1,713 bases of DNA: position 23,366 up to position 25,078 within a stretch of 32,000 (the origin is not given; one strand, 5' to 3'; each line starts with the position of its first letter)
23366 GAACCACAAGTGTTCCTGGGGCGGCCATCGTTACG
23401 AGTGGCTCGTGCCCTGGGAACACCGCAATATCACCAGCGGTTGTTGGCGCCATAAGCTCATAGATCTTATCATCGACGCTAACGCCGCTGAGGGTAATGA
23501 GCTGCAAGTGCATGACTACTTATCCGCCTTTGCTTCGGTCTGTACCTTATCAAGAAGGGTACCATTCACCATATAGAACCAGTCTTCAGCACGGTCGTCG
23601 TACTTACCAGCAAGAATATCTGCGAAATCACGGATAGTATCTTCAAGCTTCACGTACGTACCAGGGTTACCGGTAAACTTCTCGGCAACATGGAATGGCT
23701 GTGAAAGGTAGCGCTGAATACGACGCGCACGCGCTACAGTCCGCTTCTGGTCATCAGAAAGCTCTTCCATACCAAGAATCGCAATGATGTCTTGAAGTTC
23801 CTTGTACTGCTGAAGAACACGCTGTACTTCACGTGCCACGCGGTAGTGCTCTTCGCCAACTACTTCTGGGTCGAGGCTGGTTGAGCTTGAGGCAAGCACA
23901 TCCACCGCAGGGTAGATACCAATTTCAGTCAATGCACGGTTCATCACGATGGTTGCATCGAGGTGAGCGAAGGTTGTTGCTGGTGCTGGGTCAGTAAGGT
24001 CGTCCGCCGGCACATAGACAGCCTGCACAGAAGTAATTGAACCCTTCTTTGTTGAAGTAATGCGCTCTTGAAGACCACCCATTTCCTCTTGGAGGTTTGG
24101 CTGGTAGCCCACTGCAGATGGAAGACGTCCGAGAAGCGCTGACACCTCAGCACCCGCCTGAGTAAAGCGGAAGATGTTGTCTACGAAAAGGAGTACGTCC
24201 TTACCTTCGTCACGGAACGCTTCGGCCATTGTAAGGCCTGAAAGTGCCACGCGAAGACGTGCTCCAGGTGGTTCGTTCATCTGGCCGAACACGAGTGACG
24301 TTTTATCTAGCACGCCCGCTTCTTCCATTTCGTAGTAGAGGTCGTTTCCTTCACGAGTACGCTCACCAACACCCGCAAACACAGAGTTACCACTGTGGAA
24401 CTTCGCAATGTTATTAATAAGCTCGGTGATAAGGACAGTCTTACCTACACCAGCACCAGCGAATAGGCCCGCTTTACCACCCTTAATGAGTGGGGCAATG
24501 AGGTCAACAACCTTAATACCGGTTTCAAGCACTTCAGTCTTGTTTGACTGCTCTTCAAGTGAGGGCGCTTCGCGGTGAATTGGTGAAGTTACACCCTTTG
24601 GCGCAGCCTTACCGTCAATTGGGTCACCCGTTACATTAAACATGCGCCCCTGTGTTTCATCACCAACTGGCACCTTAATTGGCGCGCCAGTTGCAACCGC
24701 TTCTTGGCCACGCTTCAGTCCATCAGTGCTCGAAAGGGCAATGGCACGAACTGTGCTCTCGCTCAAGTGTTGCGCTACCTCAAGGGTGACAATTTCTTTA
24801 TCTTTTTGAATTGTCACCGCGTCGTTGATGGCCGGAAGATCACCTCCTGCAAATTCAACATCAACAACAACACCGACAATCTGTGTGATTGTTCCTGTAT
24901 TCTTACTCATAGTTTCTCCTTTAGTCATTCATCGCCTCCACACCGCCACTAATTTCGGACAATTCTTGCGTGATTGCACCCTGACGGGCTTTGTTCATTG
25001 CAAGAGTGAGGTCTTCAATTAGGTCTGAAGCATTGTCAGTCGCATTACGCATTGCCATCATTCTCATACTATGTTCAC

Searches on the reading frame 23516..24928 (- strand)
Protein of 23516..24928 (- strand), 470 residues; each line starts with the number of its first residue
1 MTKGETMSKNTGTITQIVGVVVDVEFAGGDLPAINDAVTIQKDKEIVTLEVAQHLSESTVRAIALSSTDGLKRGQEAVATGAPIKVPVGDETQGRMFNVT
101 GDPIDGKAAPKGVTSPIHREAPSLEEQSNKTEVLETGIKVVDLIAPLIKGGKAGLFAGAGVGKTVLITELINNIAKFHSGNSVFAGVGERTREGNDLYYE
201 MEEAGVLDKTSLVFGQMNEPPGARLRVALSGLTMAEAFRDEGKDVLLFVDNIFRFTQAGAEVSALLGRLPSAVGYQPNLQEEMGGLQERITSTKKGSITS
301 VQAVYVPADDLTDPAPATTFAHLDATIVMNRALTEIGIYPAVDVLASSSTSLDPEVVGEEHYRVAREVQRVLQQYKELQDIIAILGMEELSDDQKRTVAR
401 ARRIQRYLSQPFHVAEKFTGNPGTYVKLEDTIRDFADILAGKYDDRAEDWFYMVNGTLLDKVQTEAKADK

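Call 35: list_cluster_members(proteins=[L002:2192-3385:+, L002:11809-12117:+, L002:12128-12787:+, window:23516-24928:-, window:25791-27320:-, window:3756-5162:-, window:10457-11524:+, L006:1861-3159:-, L004:5481-6629:+, L004:14960-16204:+])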
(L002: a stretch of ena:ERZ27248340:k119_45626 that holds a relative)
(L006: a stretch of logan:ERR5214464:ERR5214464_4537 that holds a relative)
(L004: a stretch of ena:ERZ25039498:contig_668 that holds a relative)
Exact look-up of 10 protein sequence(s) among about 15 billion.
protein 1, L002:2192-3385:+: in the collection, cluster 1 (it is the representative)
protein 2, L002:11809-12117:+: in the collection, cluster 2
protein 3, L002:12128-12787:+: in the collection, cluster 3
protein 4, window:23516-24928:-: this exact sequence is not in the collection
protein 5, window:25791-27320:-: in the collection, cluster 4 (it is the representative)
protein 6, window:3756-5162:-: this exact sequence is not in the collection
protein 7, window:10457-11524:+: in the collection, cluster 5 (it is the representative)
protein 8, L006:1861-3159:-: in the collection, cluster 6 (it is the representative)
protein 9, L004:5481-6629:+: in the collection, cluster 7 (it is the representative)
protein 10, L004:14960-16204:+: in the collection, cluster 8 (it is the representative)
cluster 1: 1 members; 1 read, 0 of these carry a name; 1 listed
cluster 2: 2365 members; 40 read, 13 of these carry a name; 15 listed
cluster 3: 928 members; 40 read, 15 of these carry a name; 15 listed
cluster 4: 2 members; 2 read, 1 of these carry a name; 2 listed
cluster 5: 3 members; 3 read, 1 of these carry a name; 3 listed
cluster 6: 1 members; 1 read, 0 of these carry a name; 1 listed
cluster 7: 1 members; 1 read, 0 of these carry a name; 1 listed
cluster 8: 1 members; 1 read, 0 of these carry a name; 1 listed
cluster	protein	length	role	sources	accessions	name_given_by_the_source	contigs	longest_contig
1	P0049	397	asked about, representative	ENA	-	-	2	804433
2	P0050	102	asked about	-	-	30S ribosomal protein S10 [Microbacterium sp. NE2HP2] | small subunit ribosomal protein S10 | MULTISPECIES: 30S ribosomal protein S10 [Actinomycetes]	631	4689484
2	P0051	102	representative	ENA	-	-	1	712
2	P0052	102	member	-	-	30S ribosomal protein S10 [Rathayibacter sp. VKM Ac-2803] | small subunit ribosomal protein S10 | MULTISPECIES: 30S ribosomal protein S10 [Microbacteriaceae]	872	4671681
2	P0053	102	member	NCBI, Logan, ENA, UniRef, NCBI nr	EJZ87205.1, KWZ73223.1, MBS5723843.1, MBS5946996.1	30S ribosomal protein S10 [Winkia sp. UMB3158] | Small ribosomal subunit protein uS10 n=3 Tax=Winkia neuii TaxID=33007 RepID=K0ZHY0_9ACTO | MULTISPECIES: 30S ribosomal protein S10 [Winkia]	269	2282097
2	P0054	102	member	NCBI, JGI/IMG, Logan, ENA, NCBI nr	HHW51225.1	MAG TPA: 30S ribosomal protein S10 [Pseudoclavibacter sp.] | 30S ribosomal protein S10 [Pseudoclavibacter sp.]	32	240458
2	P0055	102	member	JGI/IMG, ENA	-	small subunit ribosomal protein S10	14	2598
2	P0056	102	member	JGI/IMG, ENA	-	small subunit ribosomal protein S10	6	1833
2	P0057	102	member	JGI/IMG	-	small subunit ribosomal protein S10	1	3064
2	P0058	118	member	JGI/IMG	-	small subunit ribosomal protein S10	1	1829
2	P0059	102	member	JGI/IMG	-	small subunit ribosomal protein S10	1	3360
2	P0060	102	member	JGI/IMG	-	small subunit ribosomal protein S10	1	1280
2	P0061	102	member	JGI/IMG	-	small subunit ribosomal protein S10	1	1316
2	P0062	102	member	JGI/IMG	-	small subunit ribosomal protein S10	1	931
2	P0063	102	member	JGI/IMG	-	small subunit ribosomal protein S10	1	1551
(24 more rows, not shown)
